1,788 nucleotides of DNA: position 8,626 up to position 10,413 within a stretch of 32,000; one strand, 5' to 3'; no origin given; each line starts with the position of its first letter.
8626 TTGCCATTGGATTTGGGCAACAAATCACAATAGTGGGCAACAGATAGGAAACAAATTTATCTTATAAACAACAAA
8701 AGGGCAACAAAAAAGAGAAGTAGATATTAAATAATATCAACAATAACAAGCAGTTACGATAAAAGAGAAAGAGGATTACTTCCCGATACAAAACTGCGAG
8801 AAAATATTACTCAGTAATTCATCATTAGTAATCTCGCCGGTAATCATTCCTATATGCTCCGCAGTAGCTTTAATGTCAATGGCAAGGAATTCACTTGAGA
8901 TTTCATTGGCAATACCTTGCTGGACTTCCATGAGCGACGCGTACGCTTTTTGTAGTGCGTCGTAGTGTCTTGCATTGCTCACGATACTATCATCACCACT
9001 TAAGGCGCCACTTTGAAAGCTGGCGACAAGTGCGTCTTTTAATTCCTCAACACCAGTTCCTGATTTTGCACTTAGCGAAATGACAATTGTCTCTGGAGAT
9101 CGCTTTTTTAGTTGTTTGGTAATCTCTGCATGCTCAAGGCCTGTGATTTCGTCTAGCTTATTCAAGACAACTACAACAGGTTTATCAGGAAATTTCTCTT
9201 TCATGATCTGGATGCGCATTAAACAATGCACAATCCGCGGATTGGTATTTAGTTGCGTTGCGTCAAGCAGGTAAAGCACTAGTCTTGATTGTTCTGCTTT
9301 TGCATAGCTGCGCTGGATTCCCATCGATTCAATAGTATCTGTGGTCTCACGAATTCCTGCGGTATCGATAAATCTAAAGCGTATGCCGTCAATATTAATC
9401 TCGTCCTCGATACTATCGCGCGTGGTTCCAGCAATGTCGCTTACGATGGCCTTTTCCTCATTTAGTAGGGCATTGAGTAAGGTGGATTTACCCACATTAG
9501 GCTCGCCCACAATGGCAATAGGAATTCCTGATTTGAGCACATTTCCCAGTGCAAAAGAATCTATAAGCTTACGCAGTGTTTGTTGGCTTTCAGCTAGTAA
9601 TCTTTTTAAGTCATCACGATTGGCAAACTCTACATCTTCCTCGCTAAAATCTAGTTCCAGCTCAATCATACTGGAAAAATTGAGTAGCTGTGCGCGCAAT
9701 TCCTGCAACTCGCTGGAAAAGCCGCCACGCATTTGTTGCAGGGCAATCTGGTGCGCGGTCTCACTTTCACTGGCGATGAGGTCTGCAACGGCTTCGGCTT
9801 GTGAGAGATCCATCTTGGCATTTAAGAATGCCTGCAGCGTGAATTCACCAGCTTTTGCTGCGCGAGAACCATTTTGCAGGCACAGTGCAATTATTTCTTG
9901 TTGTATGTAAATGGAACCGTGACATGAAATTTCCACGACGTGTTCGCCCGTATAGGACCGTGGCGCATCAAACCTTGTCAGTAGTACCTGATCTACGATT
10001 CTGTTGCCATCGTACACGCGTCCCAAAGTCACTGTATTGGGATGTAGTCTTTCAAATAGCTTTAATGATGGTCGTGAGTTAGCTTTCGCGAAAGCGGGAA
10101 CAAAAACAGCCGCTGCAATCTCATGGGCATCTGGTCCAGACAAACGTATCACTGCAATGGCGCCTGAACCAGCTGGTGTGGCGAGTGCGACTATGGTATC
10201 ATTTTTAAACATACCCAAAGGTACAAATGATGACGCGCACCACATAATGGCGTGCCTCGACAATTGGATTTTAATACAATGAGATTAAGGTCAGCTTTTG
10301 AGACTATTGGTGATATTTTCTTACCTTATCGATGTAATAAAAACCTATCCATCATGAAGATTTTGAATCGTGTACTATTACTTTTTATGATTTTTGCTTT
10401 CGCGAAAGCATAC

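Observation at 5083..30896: The perfect 14-bp palindrome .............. occurs 8 times in 32 kb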

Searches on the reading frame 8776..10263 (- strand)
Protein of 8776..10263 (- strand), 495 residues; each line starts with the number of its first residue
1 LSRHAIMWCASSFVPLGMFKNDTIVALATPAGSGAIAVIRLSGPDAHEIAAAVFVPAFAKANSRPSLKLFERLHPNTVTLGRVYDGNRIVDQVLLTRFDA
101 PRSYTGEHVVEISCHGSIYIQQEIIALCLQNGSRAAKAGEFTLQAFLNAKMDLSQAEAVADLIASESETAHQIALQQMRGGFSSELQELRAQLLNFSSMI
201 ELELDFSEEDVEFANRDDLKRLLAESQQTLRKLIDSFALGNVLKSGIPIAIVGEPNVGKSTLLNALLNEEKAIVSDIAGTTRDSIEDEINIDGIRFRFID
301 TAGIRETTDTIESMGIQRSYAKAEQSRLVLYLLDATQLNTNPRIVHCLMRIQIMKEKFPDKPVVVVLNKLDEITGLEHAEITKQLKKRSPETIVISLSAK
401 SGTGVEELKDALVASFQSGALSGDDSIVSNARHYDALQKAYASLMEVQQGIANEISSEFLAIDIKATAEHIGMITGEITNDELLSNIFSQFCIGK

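Call 7: search_protein_families(library=pfam, proteins=[window:8776-10263:-])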
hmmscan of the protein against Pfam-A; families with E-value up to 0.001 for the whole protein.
window:8776-10263:- (495 aa): 13 families
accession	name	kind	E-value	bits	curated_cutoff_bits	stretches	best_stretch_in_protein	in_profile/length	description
PF12631.12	MnmE_helical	-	6.9e-56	190.1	40.1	1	153-492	1-211/211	MnmE helical domain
PF10396.14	TrmE_N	-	8e-38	129.7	29.8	1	23-150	1-117/117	GTP-binding protein TrmE N-terminus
PF01926.29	MMR_HSR1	-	1e-27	97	21.9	1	249-369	2-113/113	50S ribosome-binding GTPase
PF02421.24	FeoB_N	-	5e-19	68.8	27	1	249-411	3-155/156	Ferrous iron transport protein B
PF00009.33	GTP_EFTU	-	3.7e-08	33.6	26.5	1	248-417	5-187/188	Elongation factor Tu GTP binding domain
PF03193.22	RsgA_GTPase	-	5.8e-08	33.2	30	0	239-280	100-140/174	RsgA GTPase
PF00025.27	Arf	-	3.3e-07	30.4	22.3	1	247-413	15-171/174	ADP-ribosylation factor family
PF00071.28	Ras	-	2.2e-06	27.8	21.6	1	249-413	2-157/162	Ras family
PF08477.19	Roc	-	9e-06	26.4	27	1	249-371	2-119/119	Ras of Complex, Roc, domain of DAPkinase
PF00350.29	Dynamin_N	-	0.00013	22.5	27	0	249-280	1-32/168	Dynamin family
PF04670.18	Gtr1_RagA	-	0.00072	19.5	22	0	252-390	5-141/232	Gtr1/RagA G protein conserved region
PF16897.10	MMR_HSR1_Xtn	-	0.00091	19.6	35.2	0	361-412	56-100/106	C-terminal region of MMR_HSR1 domain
PF02492.25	cobW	-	0.00093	19.3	20.7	0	298-392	88-176/180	CobW/HypB/UreG, nucleotide-binding domain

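Call 18: find_encoding_contigs(protein=window:8776-10212:-, flank=10000, max_places=6)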
Protein window:8776-10212:- (478 aa): no gene with exactly this product is on record in the collection.

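Call 19: find_homologous_proteins(query=window:8776-10212:-, max_evalue=1e-60)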
Query window:8776-10212:- (478 aa): 8000 proteins with E <= 1e-60 among 8000 candidates; the best 120 are listed.
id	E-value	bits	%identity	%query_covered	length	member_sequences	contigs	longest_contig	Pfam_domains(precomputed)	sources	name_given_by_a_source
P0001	4.8e-281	950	92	100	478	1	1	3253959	PF10396.15,PF01926.30,PF00025.28,PF08477.20,PF02421.25,PF00009.34,PF03193.23,PF12631.13,PF00071.29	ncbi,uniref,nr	ncbi:tRNA modification GTPase trmE [Nonlabens sp. Hel1_33_55]|uniref:tRNA uridine-5-carboxymethylami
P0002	2.2e-278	941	91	100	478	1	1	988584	PF10396.15,PF01926.30,PF00025.28,PF08477.20,PF02421.25,PF00009.34,PF03193.23,PF12631.13,PF00071.29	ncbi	-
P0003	1.8e-277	938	91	100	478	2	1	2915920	PF10396.15,PF01926.30,PF00025.28,PF08477.20,PF02421.25,PF00009.34,PF03193.23,PF12631.13,PF00071.29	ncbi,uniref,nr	ncbi:tRNA uridine-5-carboxymethylaminomethyl(34) synthesis GTPase MnmE [Nonlabens marinus]|uniref:tR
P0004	4.7e-277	937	92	100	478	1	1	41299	PF10396.15,PF01926.30,PF00025.28,PF08477.20,PF02421.25,PF00009.34,PF03193.23,PF12631.13,PF00071.29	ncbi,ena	-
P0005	3.4e-276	934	91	100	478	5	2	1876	PF10396.15,PF01926.30,PF00025.28,PF08477.20,PF02421.25,PF00009.34,PF03193.23,PF12631.13,PF00071.29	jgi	jgi:tRNA modification GTPase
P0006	7.6e-268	906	88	100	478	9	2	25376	PF10396.15,PF01926.30,PF00025.28,PF08477.20,PF02421.25,PF00009.34,PF03193.23,PF12631.13,PF00071.29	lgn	-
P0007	4.8e-262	887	86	100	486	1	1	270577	PF10396.15,PF01926.30,PF00025.28,PF08477.20,PF02421.25,PF00009.34,PF03193.23,PF12631.13,PF00071.29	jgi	jgi:tRNA modification GTPase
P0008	1.2e-259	879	84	100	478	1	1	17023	PF10396.15,PF01926.30,PF00025.28,PF08477.20,PF02421.25,PF00009.34,PF03193.23,PF12631.13,PF00071.29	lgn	-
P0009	2.2e-259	879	84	100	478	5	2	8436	PF10396.15,PF01926.30,PF00025.28,PF08477.20,PF02421.25,PF00009.34,PF03193.23,PF12631.13,PF00071.29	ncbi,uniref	ncbi:MAG: tRNA uridine-5-carboxymethylaminomethyl(34) synthesis GTPase MnmE [Nonlabens sp.]|uniref:t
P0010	6.1e-259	877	84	100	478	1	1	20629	PF10396.15,PF01926.30,PF00025.28,PF08477.20,PF02421.25,PF00009.34,PF03193.23,PF12631.13,PF00071.29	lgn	-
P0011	8.5e-259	877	84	100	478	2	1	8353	PF10396.15,PF01926.30,PF00025.28,PF02421.25,PF00009.34,PF03193.23,PF12631.13,PF00071.29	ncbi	-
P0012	9.0e-258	873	86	100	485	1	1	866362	PF10396.15,PF01926.30,PF00025.28,PF08477.20,PF02421.25,PF00009.34,PF03193.23,PF12631.13,PF00071.29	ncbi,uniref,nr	ncbi:tRNA uridine-5-carboxymethylaminomethyl(34) synthesis GTPase MnmE [Nonlabens antarcticus]|unire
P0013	1.5e-257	873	83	100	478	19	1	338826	PF10396.15,PF01926.30,PF00025.28,PF08477.20,PF02421.25,PF00009.34,PF03193.23,PF12631.13,PF00071.29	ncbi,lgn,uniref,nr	ncbi:GTPase and tRNA-U34 5-formylation enzyme TrmE [Nonlabens ulvanivorans]|uniref:tRNA modification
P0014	6.9e-257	870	83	100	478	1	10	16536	PF10396.15,PF01926.30,PF00025.28,PF02421.25,PF00009.34,PF03193.23,PF12631.13,PF00071.29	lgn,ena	-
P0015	7.2e-257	870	83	100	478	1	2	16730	PF10396.15,PF01926.30,PF00025.28,PF02421.25,PF00009.34,PF03193.23,PF12631.13,PF00071.29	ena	-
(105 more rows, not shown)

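Call 21: find_encoding_contigs(protein=P0001, flank=10000, max_places=1)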
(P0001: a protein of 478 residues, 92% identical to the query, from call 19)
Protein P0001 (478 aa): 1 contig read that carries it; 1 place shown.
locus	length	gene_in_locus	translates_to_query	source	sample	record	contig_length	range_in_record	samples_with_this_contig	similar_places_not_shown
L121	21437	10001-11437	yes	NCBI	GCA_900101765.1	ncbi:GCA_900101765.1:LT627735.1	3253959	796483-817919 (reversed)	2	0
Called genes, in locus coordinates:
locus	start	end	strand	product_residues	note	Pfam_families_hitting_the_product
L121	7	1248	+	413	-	PF12704:MacB_PCD, PF02687:FtsX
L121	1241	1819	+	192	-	PF02870:Methyltransf_1N, PF01035:DNA_binding_1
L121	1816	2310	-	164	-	PF20105:DUF6495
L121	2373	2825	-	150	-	PF01281:Ribosomal_L9_N, PF03948:Ribosomal_L9_C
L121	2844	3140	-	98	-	PF01084:Ribosomal_S18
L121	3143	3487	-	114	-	PF01250:Ribosomal_S6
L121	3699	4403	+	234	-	PF00072:Response_reg, PF04397:LytTR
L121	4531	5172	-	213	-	PF01135:PCMT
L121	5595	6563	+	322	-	PF01408:GFO_IDH_MocA, PF03447:NAD_binding_3 (faint), PF22725:GFO_IDH_MocA_C3, PF02894:GFO_IDH_MocA_C (faint)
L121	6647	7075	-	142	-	PF14088:DUF4268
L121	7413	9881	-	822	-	PF26549:Tricorn_N (faint), PF02129:Peptidase_S15 (weak), PF00326:Peptidase_S9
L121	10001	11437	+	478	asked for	PF10396:TrmE_N, PF12631:MnmE_helical, PF00025:Arf (weak), PF00009:GTP_EFTU (weak), PF00071:Ras (weak), PF01926:MMR_HSR1, PF02421:FeoB_N, PF08477:Roc (weak), +1 more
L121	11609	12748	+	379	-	PF13102:Phage_int_SAM_5, PF00589:Phage_integrase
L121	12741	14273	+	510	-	-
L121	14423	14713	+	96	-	PF12728:HTH_17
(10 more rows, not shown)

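Call 22: find_encoding_contigs(protein=P0003, flank=10000, max_places=1)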
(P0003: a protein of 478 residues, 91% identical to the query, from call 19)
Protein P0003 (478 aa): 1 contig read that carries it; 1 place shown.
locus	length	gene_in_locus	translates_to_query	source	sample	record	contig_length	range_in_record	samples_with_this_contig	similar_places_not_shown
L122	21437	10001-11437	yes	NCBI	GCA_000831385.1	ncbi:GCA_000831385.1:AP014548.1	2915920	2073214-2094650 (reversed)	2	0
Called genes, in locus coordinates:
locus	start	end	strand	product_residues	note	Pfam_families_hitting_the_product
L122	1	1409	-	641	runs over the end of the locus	PF00270:DEAD, PF04851:ResIII (weak), PF00271:Helicase_C, PF28538:Helicase_helical, PF03880:DbpA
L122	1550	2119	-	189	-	PF00881:Nitroreductase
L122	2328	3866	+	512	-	PF13541:ChlI, PF00493:MCM (weak), PF01078:Mg_chelatase, PF07728:AAA_5, PF13335:Mg_chelatase_C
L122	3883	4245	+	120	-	PF01627:Hpt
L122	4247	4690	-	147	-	PF14088:DUF4268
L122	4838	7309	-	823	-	PF26549:Tricorn_N (faint), PF02129:Peptidase_S15, PF00326:Peptidase_S9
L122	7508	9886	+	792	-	PF18962:Por_Secre_tail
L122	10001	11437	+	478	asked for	PF10396:TrmE_N, PF12631:MnmE_helical, PF03193:RsgA_GTPase (faint), PF00025:Arf (weak), PF00009:GTP_EFTU (weak), PF00071:Ras (weak), PF01926:MMR_HSR1, PF02421:FeoB_N, +1 more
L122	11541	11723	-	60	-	-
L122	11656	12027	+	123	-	PF12728:HTH_17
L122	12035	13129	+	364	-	PF17293:Arm-DNA-bind_5, PF13102:Phage_int_SAM_5, PF00589:Phage_integrase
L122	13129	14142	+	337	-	PF20322:DUF6617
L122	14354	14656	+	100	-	PF12728:HTH_17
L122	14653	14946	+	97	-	PF12728:HTH_17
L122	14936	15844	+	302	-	PF08800:BT4734-like_N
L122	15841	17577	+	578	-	PF08707:PriCT_2, PF13148:DUF3987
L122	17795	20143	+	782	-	PF01381:HTH_3, PF13560:HTH_31, PF02171:Piwi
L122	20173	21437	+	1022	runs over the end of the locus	PF02384:N6_Mtase, PF20473:MmeI_Mtase, PF07669:Eco57I, PF12950:TaqI_C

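Call 23: find_encoding_contigs(protein=P0002, flank=10000, max_places=1)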
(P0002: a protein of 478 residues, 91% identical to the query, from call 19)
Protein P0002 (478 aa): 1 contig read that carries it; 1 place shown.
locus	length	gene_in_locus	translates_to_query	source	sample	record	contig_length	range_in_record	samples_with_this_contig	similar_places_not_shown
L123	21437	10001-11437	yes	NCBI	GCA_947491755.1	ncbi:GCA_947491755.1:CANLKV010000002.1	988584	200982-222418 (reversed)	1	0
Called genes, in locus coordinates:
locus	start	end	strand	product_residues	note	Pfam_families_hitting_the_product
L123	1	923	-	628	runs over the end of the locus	PF00270:DEAD, PF04851:ResIII (weak), PF00271:Helicase_C, PF28538:Helicase_helical, PF03880:DbpA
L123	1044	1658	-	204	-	PF00881:Nitroreductase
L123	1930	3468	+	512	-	PF13541:ChlI, PF00493:MCM (weak), PF01078:Mg_chelatase, PF07728:AAA_5, PF13335:Mg_chelatase_C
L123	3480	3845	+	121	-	PF01627:Hpt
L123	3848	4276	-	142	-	PF14088:DUF4268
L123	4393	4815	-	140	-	-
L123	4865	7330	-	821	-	PF26549:Tricorn_N (faint), PF02129:Peptidase_S15 (weak), PF00326:Peptidase_S9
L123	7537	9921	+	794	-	PF18962:Por_Secre_tail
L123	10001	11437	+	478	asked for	PF10396:TrmE_N, PF00009:GTP_EFTU (faint), PF12631:MnmE_helical, PF03193:RsgA_GTPase (faint), PF00025:Arf (weak), PF00071:Ras (weak), PF01926:MMR_HSR1, PF02421:FeoB_N, +1 more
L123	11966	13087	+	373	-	PF25919:BSH_CusB (faint), PF00364:Biotin_lipoyl (faint), PF25917:BSH_RND, PF25973:BSH_CzcB (weak), PF25984:BSH_YknX (weak), PF25944:Beta-barrel_RND, PF25989:YknX_C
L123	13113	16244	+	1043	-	PF00873:ACR_tran, PF03176:MMPL, PF02355:SecD_SecF_C (faint)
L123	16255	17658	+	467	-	PF02321:OEP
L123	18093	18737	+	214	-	PF12729:4HB_MCP_1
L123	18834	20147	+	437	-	PF06965:Na_H_antiport_1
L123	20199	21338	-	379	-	PF03781:FGE-sulfatase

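Call 41: find_related_loci(query=window:8776-10212:-, collection=metagenome_contigs, flank=10000)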
Query window:8776-10212:- (478 aa) in metagenome_contigs; peptide patterns used: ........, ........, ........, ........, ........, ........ (x = any residue, [..] = any of these).
600 stretches matched a pattern (row limit reached: there are more); 504 encode a relative of the query (tblastn E <= 1e-3); the best 80 are kept; 80 distinct loci.
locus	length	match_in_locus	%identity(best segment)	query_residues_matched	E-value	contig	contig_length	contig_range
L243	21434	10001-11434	90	1-478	0e+0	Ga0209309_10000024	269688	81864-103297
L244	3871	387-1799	59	1-478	0e+0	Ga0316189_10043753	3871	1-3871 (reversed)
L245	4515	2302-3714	58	1-478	0e+0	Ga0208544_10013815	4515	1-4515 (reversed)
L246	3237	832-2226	58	1-478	0e+0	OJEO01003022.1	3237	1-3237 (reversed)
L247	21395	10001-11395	58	1-478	2e-180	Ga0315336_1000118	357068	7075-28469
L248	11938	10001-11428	59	1-478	3e-180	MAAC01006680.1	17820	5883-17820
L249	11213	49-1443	59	1-478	5e-180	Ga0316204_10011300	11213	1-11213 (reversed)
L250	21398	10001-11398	59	1-478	2e-179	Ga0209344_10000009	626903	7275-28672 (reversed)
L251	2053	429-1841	58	1-478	0e+0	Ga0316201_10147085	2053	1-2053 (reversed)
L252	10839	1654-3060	59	1-477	2e-178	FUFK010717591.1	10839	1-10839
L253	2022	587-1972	58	1-478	0e+0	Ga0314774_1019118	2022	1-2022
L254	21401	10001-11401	57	1-478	3e-178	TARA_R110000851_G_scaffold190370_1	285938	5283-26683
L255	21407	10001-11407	58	1-478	6e-178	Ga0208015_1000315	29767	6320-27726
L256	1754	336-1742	57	1-478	0e+0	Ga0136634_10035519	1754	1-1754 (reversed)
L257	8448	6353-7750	58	1-478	2e-177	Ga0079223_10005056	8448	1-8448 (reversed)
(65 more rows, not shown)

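Call 55: find_homologous_proteins(query=L122:2328-3863:+, max_evalue=1e-80)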
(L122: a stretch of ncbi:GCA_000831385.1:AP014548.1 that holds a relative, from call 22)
Query L122:2328-3863:+ (512 aa): 8000 proteins with E <= 1e-80 among 8000 candidates; the best 120 are listed.
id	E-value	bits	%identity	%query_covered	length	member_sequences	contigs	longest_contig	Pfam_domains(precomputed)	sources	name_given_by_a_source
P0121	0.0e+0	1050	92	100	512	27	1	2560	PF13335.13,PF00493.30,PF05496.19,PF07728.21,PF01078.28,PF13541.13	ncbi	-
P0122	0.0e+0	1026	90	100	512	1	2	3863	PF13335.13,PF00493.30,PF05496.19,PF07728.21,PF01078.28,PF13541.13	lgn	-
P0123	0.0e+0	1021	89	100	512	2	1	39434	PF13335.13,PF00493.30,PF05496.19,PF07728.21,PF01078.28,PF13541.13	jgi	jgi:magnesium chelatase family protein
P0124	0.0e+0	1019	89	100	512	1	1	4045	PF13335.13,PF00493.30,PF05496.19,PF07728.21,PF01078.28,PF13541.13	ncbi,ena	-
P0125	0.0e+0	1019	89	100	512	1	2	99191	PF13335.13,PF00493.30,PF05496.19,PF07728.21,PF01078.28,PF13541.13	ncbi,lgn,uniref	ncbi:MAG: YifB family Mg chelatase-like AAA ATPase [Nonlabens sp.]|uniref:YifB family Mg chelatase-l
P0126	0.0e+0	1018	89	100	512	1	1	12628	PF13335.13,PF00493.30,PF07728.21,PF01078.28,PF13541.13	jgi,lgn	jgi:magnesium chelatase family protein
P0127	0.0e+0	1018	89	100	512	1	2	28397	PF13335.13,PF00493.30,PF05496.19,PF07728.21,PF01078.28,PF13541.13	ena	-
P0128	0.0e+0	1017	89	100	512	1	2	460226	PF13335.13,PF00493.30,PF05496.19,PF07728.21,PF01078.28,PF13541.13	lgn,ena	-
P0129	0.0e+0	1017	89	100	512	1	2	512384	PF13335.13,PF00493.30,PF05496.19,PF07728.21,PF01078.28,PF13541.13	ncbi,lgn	-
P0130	0.0e+0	1016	89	100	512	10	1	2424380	PF13335.13,PF00493.30,PF05496.19,PF07728.21,PF01078.28,PF13541.13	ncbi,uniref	ncbi:YifB family Mg chelatase-like AAA ATPase [Nonlabens sp. Asnod3-H03]|uniref:YifB family Mg chela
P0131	0.0e+0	1016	88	100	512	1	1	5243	PF13335.13,PF00493.30,PF05496.19,PF07728.21,PF01078.28,PF13541.13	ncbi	-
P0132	0.0e+0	1016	89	100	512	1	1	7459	PF13335.13,PF00493.30,PF05496.19,PF07728.21,PF01078.28,PF13541.13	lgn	-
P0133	0.0e+0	1014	89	100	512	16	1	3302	PF13335.13,PF00493.30,PF07728.21,PF01078.28,PF13541.13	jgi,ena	-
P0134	0.0e+0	1014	88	100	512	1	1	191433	PF13335.13,PF00493.30,PF07728.21,PF01078.28,PF13541.13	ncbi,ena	-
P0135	0.0e+0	1014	88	100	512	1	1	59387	PF13335.13,PF00493.30,PF07728.21,PF01078.28,PF13541.13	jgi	jgi:magnesium chelatase family protein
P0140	9.1e-296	999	87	100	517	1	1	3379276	PF13335.13,PF00493.30,PF07728.21,PF01078.28,PF13541.13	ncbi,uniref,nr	ncbi:magnesium chelatase [Nonlabens spongiae]|uniref:Magnesium chelatase n=1 Tax=Nonlabens spongiae 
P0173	1.1e-283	959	83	100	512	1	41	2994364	PF13335.13,PF00493.30,PF07728.21,PF01078.28,PF13541.13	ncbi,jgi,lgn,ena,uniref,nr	ncbi:YifB family Mg chelatase-like AAA ATPase [Croceibacter atlanticus]|jgi:magnesium chelatase fami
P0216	3.8e-282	954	83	100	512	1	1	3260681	PF13335.13,PF00493.30,PF07728.21,PF01078.28,PF13541.13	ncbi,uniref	ncbi:YifB family Mg chelatase-like AAA ATPase [Dokdonia sp. Asnod2-E02]|uniref:YifB family Mg chelat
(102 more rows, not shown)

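Call 57: find_encoding_contigs(protein=P0216, flank=10000, max_places=1)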
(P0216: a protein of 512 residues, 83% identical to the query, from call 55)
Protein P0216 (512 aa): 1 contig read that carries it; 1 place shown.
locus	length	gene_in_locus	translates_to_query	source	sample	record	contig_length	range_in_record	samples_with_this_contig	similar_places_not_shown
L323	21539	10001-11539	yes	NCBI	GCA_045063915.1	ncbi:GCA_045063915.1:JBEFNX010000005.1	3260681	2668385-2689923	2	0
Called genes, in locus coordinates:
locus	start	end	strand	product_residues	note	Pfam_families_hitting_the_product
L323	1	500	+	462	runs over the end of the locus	PF01235:Na_Ala_symp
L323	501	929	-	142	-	-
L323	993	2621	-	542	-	PF01039:Carboxyl_trans, PF06833:MdcE (faint), PF03255:ACCA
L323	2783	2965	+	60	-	PF28003:CAL67264-like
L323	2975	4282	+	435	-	PF01171:ATP_bind_3, PF28558:TilS_SCL, PF11734:TilS_C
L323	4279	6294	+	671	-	PF11412:DsbD_N, PF02683:DsbD_TM, PF13098:Thioredoxin_2, PF13899:Thioredoxin_7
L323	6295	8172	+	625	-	PF02129:Peptidase_S15, PF00326:Peptidase_S9 (faint), PF08530:PepX_C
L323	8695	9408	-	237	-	PF01844:HNH, PF14279:HNH_5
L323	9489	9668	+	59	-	-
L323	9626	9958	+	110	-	PF01078:Mg_chelatase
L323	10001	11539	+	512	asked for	PF13541:ChlI, PF00493:MCM (faint), PF01078:Mg_chelatase, PF07728:AAA_5, PF13335:Mg_chelatase_C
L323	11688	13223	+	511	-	PF08447:PAS_3, PF02518:HATPase_c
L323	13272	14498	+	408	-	PF01566:Nramp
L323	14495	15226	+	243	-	PF03746:LamB_YcsF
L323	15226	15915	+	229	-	PF02682:CT_C_D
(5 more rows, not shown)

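Call 58: find_encoding_contigs(protein=P0173, flank=10000, max_places=1)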
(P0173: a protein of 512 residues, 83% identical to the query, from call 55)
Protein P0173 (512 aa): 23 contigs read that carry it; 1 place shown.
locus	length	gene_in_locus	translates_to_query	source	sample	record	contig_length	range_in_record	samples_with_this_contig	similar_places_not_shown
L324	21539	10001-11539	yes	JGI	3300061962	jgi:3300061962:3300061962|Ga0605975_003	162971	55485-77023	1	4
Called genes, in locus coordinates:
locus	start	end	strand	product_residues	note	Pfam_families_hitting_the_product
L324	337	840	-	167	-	PF00300:His_Phos_1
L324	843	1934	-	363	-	PF13449:Phytase-like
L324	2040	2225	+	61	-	PF05532:CsbD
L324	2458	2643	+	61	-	-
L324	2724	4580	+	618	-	PF02129:Peptidase_S15, PF00326:Peptidase_S9 (faint), PF08530:PepX_C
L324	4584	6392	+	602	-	PF05960:DUF885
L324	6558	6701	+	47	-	-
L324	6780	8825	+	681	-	PF13181:TPR_8 (faint), PF13424:TPR_12, PF07719:TPR_2 (faint), PF13374:TPR_10 (faint), PF00515:TPR_1 (weak), PF13424:TPR_12 (weak), PF07730:HisKA_3 (weak), PF02518:HATPase_c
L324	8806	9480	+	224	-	PF00072:Response_reg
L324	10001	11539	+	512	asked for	PF13541:ChlI, PF00493:MCM (weak), PF01078:Mg_chelatase, PF07728:AAA_5, PF13335:Mg_chelatase_C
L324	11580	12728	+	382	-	PF11199:DUF2891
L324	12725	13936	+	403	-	PF01566:Nramp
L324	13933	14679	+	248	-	PF03746:LamB_YcsF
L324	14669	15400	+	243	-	PF02682:CT_C_D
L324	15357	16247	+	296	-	PF02626:CT_A_B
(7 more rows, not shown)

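Call 59: find_encoding_contigs(protein=P0140, flank=10000, max_places=1)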
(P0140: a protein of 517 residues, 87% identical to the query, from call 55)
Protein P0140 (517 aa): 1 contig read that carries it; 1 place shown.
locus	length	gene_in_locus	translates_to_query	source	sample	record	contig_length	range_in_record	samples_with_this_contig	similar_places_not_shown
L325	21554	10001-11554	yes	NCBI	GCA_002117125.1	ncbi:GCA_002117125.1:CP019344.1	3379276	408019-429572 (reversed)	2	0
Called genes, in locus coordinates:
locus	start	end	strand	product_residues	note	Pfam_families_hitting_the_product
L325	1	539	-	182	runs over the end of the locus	PF01965:DJ-1_PfpI, PF00117:GATase (weak)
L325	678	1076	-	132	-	-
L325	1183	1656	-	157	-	PF12802:MarR_2 (weak), PF13404:HTH_AsnC-type, PF13412:HTH_24, PF22451:NirdL-like_HTH (weak), PF01037:AsnC_trans_reg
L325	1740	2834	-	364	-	PF00246:Peptidase_M14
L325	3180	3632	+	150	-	PF01381:HTH_3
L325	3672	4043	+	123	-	-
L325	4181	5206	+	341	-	PF00145:DNA_methylase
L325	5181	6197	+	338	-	PF17728:BsuBI_PstI_RE_N, PF06616:BsuBI_PstI_RE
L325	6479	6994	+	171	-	PF07929:PRiA4_ORF3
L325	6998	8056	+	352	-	PF04245:NA37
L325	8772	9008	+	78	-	-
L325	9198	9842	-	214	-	PF01370:Epimerase, PF05368:NmrA, PF13460:NAD_binding_10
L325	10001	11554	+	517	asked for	PF13541:ChlI, PF01078:Mg_chelatase, PF00493:MCM (weak), PF07728:AAA_5, PF13335:Mg_chelatase_C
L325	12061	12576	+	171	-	-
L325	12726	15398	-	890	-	PF00521:DNA_topoisoIV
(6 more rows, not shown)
